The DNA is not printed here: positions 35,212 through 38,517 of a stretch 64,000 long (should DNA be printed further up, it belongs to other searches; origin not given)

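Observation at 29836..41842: Cobalamin-riboswitch uptake locus split by a T9SS-secreted protease and a ~1000-aa repeat protein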

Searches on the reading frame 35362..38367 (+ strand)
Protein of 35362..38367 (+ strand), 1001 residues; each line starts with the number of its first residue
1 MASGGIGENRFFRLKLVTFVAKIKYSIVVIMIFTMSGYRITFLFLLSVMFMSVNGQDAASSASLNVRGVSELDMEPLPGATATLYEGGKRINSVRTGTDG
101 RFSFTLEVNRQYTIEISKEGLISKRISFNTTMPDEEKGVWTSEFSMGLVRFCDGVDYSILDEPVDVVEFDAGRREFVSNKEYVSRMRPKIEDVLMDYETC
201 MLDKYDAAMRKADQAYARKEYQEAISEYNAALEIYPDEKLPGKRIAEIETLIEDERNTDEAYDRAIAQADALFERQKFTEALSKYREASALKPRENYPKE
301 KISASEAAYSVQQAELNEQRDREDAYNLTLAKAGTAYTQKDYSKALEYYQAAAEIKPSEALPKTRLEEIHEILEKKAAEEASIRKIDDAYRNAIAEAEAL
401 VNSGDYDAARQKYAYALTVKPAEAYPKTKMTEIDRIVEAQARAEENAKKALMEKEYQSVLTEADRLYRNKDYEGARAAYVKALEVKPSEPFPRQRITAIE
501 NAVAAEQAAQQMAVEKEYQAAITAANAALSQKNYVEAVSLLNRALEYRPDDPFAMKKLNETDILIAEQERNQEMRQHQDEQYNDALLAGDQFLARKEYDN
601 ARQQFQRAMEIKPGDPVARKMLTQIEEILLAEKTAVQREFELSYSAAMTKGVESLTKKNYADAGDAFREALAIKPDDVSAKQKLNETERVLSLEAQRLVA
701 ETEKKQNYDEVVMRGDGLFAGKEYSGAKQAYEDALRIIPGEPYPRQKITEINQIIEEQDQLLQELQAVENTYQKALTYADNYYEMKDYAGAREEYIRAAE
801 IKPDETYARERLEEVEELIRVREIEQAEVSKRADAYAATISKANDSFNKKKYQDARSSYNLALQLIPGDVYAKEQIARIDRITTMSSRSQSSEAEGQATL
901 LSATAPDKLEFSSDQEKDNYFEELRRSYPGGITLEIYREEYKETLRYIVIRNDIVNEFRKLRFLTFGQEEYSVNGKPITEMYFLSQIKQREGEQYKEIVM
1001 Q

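Call 3: search_protein_families(library=pfam, proteins=[window:35362-38367:+], max_evalue=0.01)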
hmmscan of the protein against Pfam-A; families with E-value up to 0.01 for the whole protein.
window:35362-38367:+ (1001 aa): 9 families
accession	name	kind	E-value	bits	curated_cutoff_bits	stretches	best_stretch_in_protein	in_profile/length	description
PF07719.23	TPR_2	-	8.7e-34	113.3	27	1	207-237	3-33/34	Tetratricopeptide repeat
PF00515.34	TPR_1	-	4.5e-21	74.2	27.8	1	336-358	11-33/34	Tetratricopeptide repeat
PF13414.12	TPR_11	-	1.6e-19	69.8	26.8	1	270-293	2-25/42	TPR repeat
PF13428.12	TPR_14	-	6.3e-19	67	23.5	0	586-624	5-43/44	Tetratricopeptide repeat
PF13432.12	TPR_16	-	1.7e-17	64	32.7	1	203-237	29-63/65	Tetratricopeptide repeat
PF14559.12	TPR_19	-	2.4e-12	47.4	25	0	593-624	2-33/68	Tetratricopeptide repeat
PF13181.12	TPR_8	-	6.7e-11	41.9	25.7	0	334-358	9-33/34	Tetratricopeptide repeat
PF13424.12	TPR_12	-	2.8e-08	34.3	30.1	0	209-235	7-33/77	Tetratricopeptide repeat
PF13620.12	CarboxypepD_reg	-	1.4e-05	25.7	32.3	1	73-127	10-65/82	Carboxypeptidase regulatory-like domain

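Call 8: find_homologous_proteins(query=window:35464-38367:+, max_evalue=1e-10)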
Query window:35464-38367:+ (967 aa): 450 proteins with E <= 1e-10 among 8000 candidates; the best 120 are listed.
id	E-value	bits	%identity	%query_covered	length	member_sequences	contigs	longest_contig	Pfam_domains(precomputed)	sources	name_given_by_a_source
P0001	0.0e+0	2061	100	100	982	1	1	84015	PF14559.13,PF13414.13,PF00515.35,PF13424.13,PF13432.13,PF13428.13,PF13620.13,PF13181.13,PF07719.24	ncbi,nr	ncbi:MAG: tetratricopeptide repeat protein [Bacteroidales bacterium]|nr:tetratricopeptide repeat pro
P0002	0.0e+0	1519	74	100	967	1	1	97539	PF13414.13,PF00515.35,PF13620.13,PF13181.13,PF07719.24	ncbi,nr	ncbi:MAG: hypothetical protein JXB19_07745 [Bacteroidales bacterium]|nr:hypothetical protein [Bacter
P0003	0.0e+0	1284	63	100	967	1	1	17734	PF14559.13,PF13414.13,PF00515.35,PF13424.13,PF13432.13,PF13428.13,PF13620.13,PF13181.13,PF07719.24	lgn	-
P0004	0.0e+0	1255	61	100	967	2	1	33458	PF14559.13,PF13414.13,PF00515.35,PF13424.13,PF13432.13,PF13428.13,PF13181.13,PF07719.24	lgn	-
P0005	0.0e+0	1052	38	87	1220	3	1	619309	PF14559.13,PF13414.13,PF00515.35,PF10952.16,PF13424.13,PF13432.13,PF13428.13,PF13181.13,PF07719.24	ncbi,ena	-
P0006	0.0e+0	1047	44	90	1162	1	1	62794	PF14559.13,PF13414.13,PF00515.35,PF13424.13,PF13432.13,PF13428.13,PF13181.13,PF07719.24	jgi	jgi:tetratricopeptide (TPR) repeat protein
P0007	1.5e-291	988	38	87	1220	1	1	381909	PF14559.13,PF13414.13,PF00515.35,PF13424.13,PF13432.13,PF13428.13,PF13181.13,PF07719.24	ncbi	-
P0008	2.8e-291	987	39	87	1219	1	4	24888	PF14559.13,PF13414.13,PF00515.35,PF10952.16,PF13424.13,PF13432.13,PF13428.13,PF13181.13,PF07719.24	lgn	-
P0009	7.4e-289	979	38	87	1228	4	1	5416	PF14559.13,PF13414.13,PF00515.35,PF10952.16,PF13424.13,PF13432.13,PF13428.13,PF13181.13,PF07719.24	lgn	-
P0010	1.0e-288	979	39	84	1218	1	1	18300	PF14559.13,PF13414.13,PF00515.35,PF10952.16,PF13424.13,PF13432.13,PF13428.13,PF13181.13,PF07719.24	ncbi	-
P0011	1.4e-287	975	39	86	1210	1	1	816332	PF14559.13,PF13414.13,PF00515.35,PF13424.13,PF13176.13,PF13432.13,PF13428.13,PF13181.13,PF07719.24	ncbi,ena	-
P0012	2.7e-287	974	38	87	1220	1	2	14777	PF14559.13,PF13414.13,PF00515.35,PF13424.13,PF07244.21,PF13432.13,PF13428.13,PF13181.13,PF07719.24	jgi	jgi:tetratricopeptide (TPR) repeat protein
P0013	4.5e-287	973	39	84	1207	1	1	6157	PF14559.13,PF13414.13,PF00515.35,PF10952.16,PF13432.13,PF13428.13,PF13181.13,PF07719.24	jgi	jgi:Flp pilus assembly protein TadD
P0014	7.9e-287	972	39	87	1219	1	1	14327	PF14559.13,PF13414.13,PF00515.35,PF10952.16,PF13424.13,PF13432.13,PF13428.13,PF13181.13,PF07719.24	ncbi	-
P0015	5.3e-286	970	39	84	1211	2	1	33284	PF14559.13,PF13414.13,PF00515.35,PF10952.16,PF13424.13,PF13432.13,PF13428.13,PF13181.13,PF07719.24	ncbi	-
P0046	2.0e-253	862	41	99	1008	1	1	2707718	PF13414.13,PF00515.35,PF13432.13,PF13428.13,PF13181.13,PF07719.24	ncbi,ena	-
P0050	1.3e-244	833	40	99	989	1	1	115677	PF14559.13,PF13414.13,PF00515.35,PF13424.13,PF13432.13,PF13428.13,PF13181.13,PF07719.24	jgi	jgi:tetratricopeptide (TPR) repeat protein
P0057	3.0e-235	802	30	72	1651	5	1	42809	PF09127.18,PF13414.13,PF00515.35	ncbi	-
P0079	1.1e-190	654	32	88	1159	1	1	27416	PF14559.13,PF13414.13,PF00515.35,PF13424.13,PF13432.13,PF13428.13,PF13620.13,PF13181.13,PF07719.24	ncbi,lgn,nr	ncbi:MAG: tetratricopeptide repeat protein [Bacteroidales bacterium]|nr:tetratricopeptide repeat pro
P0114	8.3e-172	592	31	99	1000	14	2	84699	PF13414.13,PF10952.16,PF13428.13,PF19556.5,PF14559.13,PF10516.16,PF00515.35,PF21076.4,PF13424.13,PF13432.13,PF13181.13,PF07719.24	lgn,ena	-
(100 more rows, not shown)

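Call 9: search_protein_families(library=ncbifam, proteins=[window:35464-38367:+], max_evalue=0.001)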
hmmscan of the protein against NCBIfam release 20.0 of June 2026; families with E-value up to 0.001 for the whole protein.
window:35464-38367:+ (967 aa): 6 families
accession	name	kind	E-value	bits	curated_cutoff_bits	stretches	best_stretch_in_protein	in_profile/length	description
TIGR02917.1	PEP_TPR_lipo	equivalog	1.4e-14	53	312.2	2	361-592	130-339/899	XrtA/PEP-CTERM system TPR-repeat protein PrsT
NF042912.1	Amuc_1098_fam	equivalog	1.3e-12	46.6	750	2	408-593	27-200/805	Amuc_1098 family type IV pilus outer membrane protein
TIGR02552.1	LcrH_SycD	equivalog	6.4e-12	45.3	104.8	0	178-241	59-122/136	SycD/LcrH family type III secretion system chaperone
TIGR00990.1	3a0801s09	subfamily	1.3e-08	34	757.25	0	276-323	110-158/615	mitochondrial import receptor subunit TOM70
NF040658.1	Myxo_OME_TraC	equivalog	1.2e-07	30.8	500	0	609-660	33-84/602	outer membrane exchange accessory lipoprotein TraC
NF047507.1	TPR_BatC_Lepto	exception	0.00016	21.2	175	0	681-781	31-139/214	TPR repeat-containing protein BatC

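Call 10: find_encoding_contigs(protein=P0002, flank=10000, max_places=3)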
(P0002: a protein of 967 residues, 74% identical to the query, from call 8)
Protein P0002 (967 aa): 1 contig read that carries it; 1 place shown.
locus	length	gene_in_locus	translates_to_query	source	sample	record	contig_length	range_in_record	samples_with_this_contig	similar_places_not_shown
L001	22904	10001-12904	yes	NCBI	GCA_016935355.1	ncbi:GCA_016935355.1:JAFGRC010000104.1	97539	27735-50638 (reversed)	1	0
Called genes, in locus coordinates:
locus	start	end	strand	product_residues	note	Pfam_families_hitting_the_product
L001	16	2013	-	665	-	PF22745:Nlig-Ia, PF01653:DNA_ligase_aden, PF03120:OB_DNA_ligase, PF03119:DNA_ligase_ZBD, PF14520:HHH_5 (faint), PF12826:HHH_2, PF00533:BRCT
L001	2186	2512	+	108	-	-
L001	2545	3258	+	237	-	-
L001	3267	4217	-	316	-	-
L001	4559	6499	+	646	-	PF07715:Plug, PF00593:TonB_dep_Rec_b-barrel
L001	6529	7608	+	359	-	PF16819:DUF5074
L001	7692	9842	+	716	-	PF00089:Trypsin (faint), PF13365:Trypsin_2, PF18962:Por_Secre_tail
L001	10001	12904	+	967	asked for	PF13620:CarboxypepD_reg (faint), PF00515:TPR_1 (faint), PF07719:TPR_2 (faint), PF13414:TPR_11 (faint), PF13181:TPR_8 (faint)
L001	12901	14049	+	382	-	PF01497:Peripla_BP_2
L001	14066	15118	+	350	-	PF01032:FecCD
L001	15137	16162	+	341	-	PF00005:ABC_tran, PF13304:AAA_21 (weak)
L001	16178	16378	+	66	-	-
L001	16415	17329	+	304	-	PF00535:Glycos_transf_2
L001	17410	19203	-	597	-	PF19291:TREH_N, PF00723:Glyco_hydro_15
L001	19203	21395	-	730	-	PF00982:Glyco_transf_20, PF02358:Trehalose_PPase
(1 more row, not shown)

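Call 11: find_encoding_contigs(protein=P0003, flank=10000, max_places=3)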
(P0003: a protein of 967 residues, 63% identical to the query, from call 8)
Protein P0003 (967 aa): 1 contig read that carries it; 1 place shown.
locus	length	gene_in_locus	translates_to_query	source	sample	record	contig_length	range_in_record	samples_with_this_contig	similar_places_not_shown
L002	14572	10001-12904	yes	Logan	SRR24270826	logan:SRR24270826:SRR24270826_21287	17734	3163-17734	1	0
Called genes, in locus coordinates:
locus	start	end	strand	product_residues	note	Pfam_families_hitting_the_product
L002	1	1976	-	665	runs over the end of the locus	PF22745:Nlig-Ia, PF01653:DNA_ligase_aden, PF03120:OB_DNA_ligase, PF16589:BRCT_2 (faint), PF03119:DNA_ligase_ZBD, PF14520:HHH_5 (faint), PF12826:HHH_2, PF00533:BRCT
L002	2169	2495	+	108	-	-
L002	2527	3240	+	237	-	-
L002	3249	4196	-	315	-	-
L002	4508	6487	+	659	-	PF07715:Plug, PF00593:TonB_dep_Rec_b-barrel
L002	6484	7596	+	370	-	PF16819:DUF5074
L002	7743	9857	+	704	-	PF00089:Trypsin (faint), PF13365:Trypsin_2 (weak), PF18962:Por_Secre_tail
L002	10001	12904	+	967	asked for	PF13620:CarboxypepD_reg (weak), PF00515:TPR_1 (faint), PF07719:TPR_2 (faint), PF13181:TPR_8 (faint), PF13414:TPR_11 (faint), PF13424:TPR_12 (faint), PF13428:TPR_14 (faint), PF13432:TPR_16 (faint), +1 more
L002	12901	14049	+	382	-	PF01497:Peripla_BP_2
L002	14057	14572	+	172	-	?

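Call 12: find_encoding_contigs(protein=P0004, flank=10000, max_places=3)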
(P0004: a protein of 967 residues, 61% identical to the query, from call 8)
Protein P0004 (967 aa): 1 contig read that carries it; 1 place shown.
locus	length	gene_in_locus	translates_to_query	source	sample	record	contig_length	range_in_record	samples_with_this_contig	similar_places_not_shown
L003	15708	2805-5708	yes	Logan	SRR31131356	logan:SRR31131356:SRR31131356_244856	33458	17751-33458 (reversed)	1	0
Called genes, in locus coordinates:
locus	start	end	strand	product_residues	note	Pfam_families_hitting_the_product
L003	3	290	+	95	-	?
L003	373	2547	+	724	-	PF00089:Trypsin (faint), PF13365:Trypsin_2 (weak), PF18962:Por_Secre_tail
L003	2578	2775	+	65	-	-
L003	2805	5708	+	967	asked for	PF00515:TPR_1 (faint), PF07719:TPR_2 (faint), PF13181:TPR_8 (faint), PF13414:TPR_11 (faint), PF13424:TPR_12 (faint), PF13428:TPR_14 (faint), PF13432:TPR_16 (weak), PF14559:TPR_19 (faint)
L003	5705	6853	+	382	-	PF01497:Peripla_BP_2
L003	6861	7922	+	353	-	PF01032:FecCD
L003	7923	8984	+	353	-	PF02463:SMC_N (faint), PF00005:ABC_tran, PF13304:AAA_21 (weak)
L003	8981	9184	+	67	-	-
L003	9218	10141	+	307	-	PF00535:Glycos_transf_2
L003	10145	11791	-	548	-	PF00723:Glyco_hydro_15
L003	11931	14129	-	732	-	PF00982:Glyco_transf_20, PF02358:Trehalose_PPase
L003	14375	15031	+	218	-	PF14378:PAP2_3 (faint), PF01569:PAP2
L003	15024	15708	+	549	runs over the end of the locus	PF13231:PMT_2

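Call 13: find_encoding_contigs(protein=P0046, flank=10000, max_places=2)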
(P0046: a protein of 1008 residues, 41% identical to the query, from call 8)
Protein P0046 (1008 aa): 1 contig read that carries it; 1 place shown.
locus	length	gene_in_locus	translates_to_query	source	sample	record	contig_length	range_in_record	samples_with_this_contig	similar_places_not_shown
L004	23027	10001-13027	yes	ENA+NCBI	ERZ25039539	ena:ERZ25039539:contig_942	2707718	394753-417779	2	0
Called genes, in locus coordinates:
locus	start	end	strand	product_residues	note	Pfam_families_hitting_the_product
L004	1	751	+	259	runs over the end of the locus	PF28545:1TM_TonB_rel, PF03544:TonB_C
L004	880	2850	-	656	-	PF22745:Nlig-Ia, PF01653:DNA_ligase_aden, PF03120:OB_DNA_ligase, PF03119:DNA_ligase_ZBD, PF14520:HHH_5 (faint), PF12826:HHH_2, PF00533:BRCT, PF12738:PTCB-BRCT (faint)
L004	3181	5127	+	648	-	PF07715:Plug, PF00593:TonB_dep_Rec_b-barrel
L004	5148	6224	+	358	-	PF16819:DUF5074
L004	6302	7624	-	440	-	PF01408:GFO_IDH_MocA, PF19051:GFO_IDH_MocA_C2, PF22725:GFO_IDH_MocA_C3 (weak)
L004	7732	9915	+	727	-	PF13365:Trypsin_2 (weak), PF18962:Por_Secre_tail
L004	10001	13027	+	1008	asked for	PF13432:TPR_16 (faint), PF00515:TPR_1 (faint), PF07719:TPR_2 (faint), PF13181:TPR_8 (faint), PF13414:TPR_11 (faint), PF13428:TPR_14 (faint)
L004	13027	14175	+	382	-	PF01497:Peripla_BP_2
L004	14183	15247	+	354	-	PF01032:FecCD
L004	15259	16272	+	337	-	PF00005:ABC_tran, PF02463:SMC_N (faint), PF13304:AAA_21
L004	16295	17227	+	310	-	PF00535:Glycos_transf_2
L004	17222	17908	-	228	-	PF10677:DUF2490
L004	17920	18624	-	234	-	PF16316:DUF4956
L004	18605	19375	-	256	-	PF09359:VTC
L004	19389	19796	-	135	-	-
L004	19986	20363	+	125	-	PF02537:CRCB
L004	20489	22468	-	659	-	PF02518:HATPase_c, PF00204:DNA_gyraseB, PF01751:Toprim, PF00986:DNA_gyraseB_C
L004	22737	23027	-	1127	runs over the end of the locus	PF23748:Beta-prop_LRRK2 (faint), PF08450:SGL (faint), PF07494:Reg_prop (weak), PF07495:Y_Y_Y, PF13185:GAF_2 (weak)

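Call 14: find_encoding_contigs(protein=P0050, flank=10000, max_places=2)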
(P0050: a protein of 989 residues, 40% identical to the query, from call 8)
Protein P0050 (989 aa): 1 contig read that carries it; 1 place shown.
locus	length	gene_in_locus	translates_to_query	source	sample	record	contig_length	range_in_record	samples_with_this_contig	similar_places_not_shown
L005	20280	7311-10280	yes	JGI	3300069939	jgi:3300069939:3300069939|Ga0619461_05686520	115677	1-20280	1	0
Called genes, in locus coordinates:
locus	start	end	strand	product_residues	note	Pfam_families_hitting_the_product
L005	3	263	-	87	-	?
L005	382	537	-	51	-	-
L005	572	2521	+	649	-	PF07715:Plug, PF00593:TonB_dep_Rec_b-barrel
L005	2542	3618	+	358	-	PF16819:DUF5074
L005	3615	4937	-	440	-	PF01408:GFO_IDH_MocA, PF19051:GFO_IDH_MocA_C2, PF22725:GFO_IDH_MocA_C3 (weak)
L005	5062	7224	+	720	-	PF13365:Trypsin_2, PF18962:Por_Secre_tail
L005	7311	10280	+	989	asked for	PF13432:TPR_16 (faint), PF00515:TPR_1 (faint), PF07719:TPR_2 (faint), PF13181:TPR_8 (faint), PF13414:TPR_11 (faint), PF13424:TPR_12 (faint), PF13428:TPR_14 (faint), PF14559:TPR_19 (faint)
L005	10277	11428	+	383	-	PF01497:Peripla_BP_2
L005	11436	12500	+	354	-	PF01032:FecCD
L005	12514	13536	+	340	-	PF00005:ABC_tran, PF02463:SMC_N (faint), PF13304:AAA_21 (weak)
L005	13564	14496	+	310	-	PF00535:Glycos_transf_2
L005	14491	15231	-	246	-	PF10677:DUF2490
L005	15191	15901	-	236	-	PF16316:DUF4956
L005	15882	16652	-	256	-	PF09359:VTC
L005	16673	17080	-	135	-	-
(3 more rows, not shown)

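Call 15: find_encoding_contigs(protein=P0005, flank=10000, max_places=2)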
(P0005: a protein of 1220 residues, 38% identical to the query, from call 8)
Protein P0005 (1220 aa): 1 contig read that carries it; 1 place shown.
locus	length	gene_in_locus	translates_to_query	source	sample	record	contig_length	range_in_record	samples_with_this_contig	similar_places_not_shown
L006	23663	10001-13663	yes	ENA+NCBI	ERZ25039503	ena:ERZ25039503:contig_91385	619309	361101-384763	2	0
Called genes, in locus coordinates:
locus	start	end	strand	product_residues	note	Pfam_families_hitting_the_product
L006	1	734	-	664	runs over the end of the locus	PF22745:Nlig-Ia, PF01653:DNA_ligase_aden, PF03120:OB_DNA_ligase, PF03119:DNA_ligase_ZBD, PF12826:HHH_2, PF14520:HHH_5 (weak), PF00533:BRCT, PF12738:PTCB-BRCT (weak)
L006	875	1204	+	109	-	-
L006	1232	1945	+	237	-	-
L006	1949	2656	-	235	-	-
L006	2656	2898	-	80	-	-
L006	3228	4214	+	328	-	PF07715:Plug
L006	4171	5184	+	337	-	PF00593:TonB_dep_Rec_b-barrel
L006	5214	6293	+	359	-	PF16819:DUF5074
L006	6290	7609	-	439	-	PF01408:GFO_IDH_MocA, PF19051:GFO_IDH_MocA_C2, PF22725:GFO_IDH_MocA_C3 (weak), PF19051:GFO_IDH_MocA_C2 (weak)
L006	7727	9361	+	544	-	PF13365:Trypsin_2 (weak)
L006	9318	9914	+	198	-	PF18962:Por_Secre_tail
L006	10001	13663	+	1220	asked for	PF13428:TPR_14 (faint), PF00515:TPR_1 (faint), PF07719:TPR_2 (faint), PF10952:DUF2753 (faint), PF13181:TPR_8 (faint), PF13414:TPR_11 (faint), PF13424:TPR_12 (faint), PF13432:TPR_16 (faint), +1 more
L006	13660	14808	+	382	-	PF01497:Peripla_BP_2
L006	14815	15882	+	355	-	PF01032:FecCD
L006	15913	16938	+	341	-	PF00005:ABC_tran, PF13304:AAA_21 (weak)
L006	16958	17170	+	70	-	-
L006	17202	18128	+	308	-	PF00535:Glycos_transf_2, PF10111:Glyco_tranf_2_2 (faint)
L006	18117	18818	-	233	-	PF10677:DUF2490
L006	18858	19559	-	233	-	PF16316:DUF4956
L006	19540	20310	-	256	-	PF09359:VTC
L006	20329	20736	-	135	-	-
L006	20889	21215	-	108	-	PF00986:DNA_gyraseB_C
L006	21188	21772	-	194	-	PF01751:Toprim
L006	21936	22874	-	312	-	PF02518:HATPase_c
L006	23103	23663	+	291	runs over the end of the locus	PF03976:PPK2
